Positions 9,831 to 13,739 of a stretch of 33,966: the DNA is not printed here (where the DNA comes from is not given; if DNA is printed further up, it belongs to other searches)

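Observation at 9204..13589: Two-gene operon pairing a secreted LTD-CotH kinase-like protein with a minimal AA10-like LPMO candidate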

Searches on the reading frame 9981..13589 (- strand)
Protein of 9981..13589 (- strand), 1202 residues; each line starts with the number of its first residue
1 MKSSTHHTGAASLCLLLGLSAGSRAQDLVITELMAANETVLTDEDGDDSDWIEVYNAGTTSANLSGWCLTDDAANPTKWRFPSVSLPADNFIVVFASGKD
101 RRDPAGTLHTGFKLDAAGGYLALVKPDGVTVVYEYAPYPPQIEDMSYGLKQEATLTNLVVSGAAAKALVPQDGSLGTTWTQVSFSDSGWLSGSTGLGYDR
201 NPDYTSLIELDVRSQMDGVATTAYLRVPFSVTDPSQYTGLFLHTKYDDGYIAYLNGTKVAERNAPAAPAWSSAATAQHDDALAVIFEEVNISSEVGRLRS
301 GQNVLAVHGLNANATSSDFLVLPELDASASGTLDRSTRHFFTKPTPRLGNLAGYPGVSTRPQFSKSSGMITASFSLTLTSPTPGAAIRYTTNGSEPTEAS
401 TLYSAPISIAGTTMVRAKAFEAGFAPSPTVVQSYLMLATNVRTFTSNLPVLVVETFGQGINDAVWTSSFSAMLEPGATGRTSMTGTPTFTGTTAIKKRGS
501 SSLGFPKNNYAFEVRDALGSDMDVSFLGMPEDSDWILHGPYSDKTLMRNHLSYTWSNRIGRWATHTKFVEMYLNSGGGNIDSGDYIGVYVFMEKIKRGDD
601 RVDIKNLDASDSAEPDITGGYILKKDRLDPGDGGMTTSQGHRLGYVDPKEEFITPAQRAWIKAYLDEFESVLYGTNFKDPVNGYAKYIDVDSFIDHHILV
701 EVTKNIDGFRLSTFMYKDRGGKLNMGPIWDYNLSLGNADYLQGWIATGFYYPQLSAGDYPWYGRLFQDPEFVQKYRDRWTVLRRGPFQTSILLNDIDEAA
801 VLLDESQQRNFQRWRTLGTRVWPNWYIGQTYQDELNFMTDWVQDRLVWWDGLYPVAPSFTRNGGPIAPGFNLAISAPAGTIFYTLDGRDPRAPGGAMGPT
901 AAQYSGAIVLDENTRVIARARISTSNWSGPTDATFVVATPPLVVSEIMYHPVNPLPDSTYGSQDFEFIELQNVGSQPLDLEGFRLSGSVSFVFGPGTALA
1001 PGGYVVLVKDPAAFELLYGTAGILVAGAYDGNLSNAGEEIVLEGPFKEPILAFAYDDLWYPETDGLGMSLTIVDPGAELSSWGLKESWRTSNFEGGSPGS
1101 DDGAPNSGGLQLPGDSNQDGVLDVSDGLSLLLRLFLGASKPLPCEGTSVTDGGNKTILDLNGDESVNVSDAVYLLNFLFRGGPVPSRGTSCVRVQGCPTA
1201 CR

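Call 3: search_protein_families(library=pfam, proteins=[window:9981-13589:-], max_evalue=1)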
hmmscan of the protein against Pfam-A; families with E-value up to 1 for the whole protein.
window:9981-13589:- (1202 aa): 6 families
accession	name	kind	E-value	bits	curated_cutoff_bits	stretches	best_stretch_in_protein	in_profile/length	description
PF08757.17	CotH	-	1.7e-55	189.3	23.8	1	495-848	1-321/322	CotH kinase protein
PF00932.25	LTD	-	1.9e-25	89.8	34.3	2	25-130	5-101/109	Lamin Tail Domain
PF13290.12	CHB_HEX_C_1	-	1.4e-23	83.1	22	2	367-429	3-65/67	Chitobiase/beta-hexosaminidase C-terminal domain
PF13287.12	Fn3_assoc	-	2.9e-23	82.2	23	2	376-434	1-59/59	Fn3 associated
PF00404.24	Dockerin_1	-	0.0021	18.6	22.9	1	1113-1178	1-56/57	Dockerin type I domain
PF03174.19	CHB_HEX_C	-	0.017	15.5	23.6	1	376-420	26-68/76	Chitobiase/beta-hexosaminidase C-terminal domain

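Call 4: search_protein_families(library=ncbifam, proteins=[window:9981-13589:-], max_evalue=1)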
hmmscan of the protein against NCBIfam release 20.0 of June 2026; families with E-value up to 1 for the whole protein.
window:9981-13589:- (1202 aa): 1 family
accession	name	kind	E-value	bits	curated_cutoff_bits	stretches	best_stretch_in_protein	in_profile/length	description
NF042962.1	DUF499_antiphage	equivalog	0.011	13.7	1200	1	381-419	849-885/1025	anti-phage-associated DUF499 domain-containing protein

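Call 50: search_solved_structures(query=window:9984-13589:-, max_evalue=0.001, show_alignments=1)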
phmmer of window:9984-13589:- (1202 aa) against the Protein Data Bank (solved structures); distinct sequences matched with E-value up to 0.001: 0.
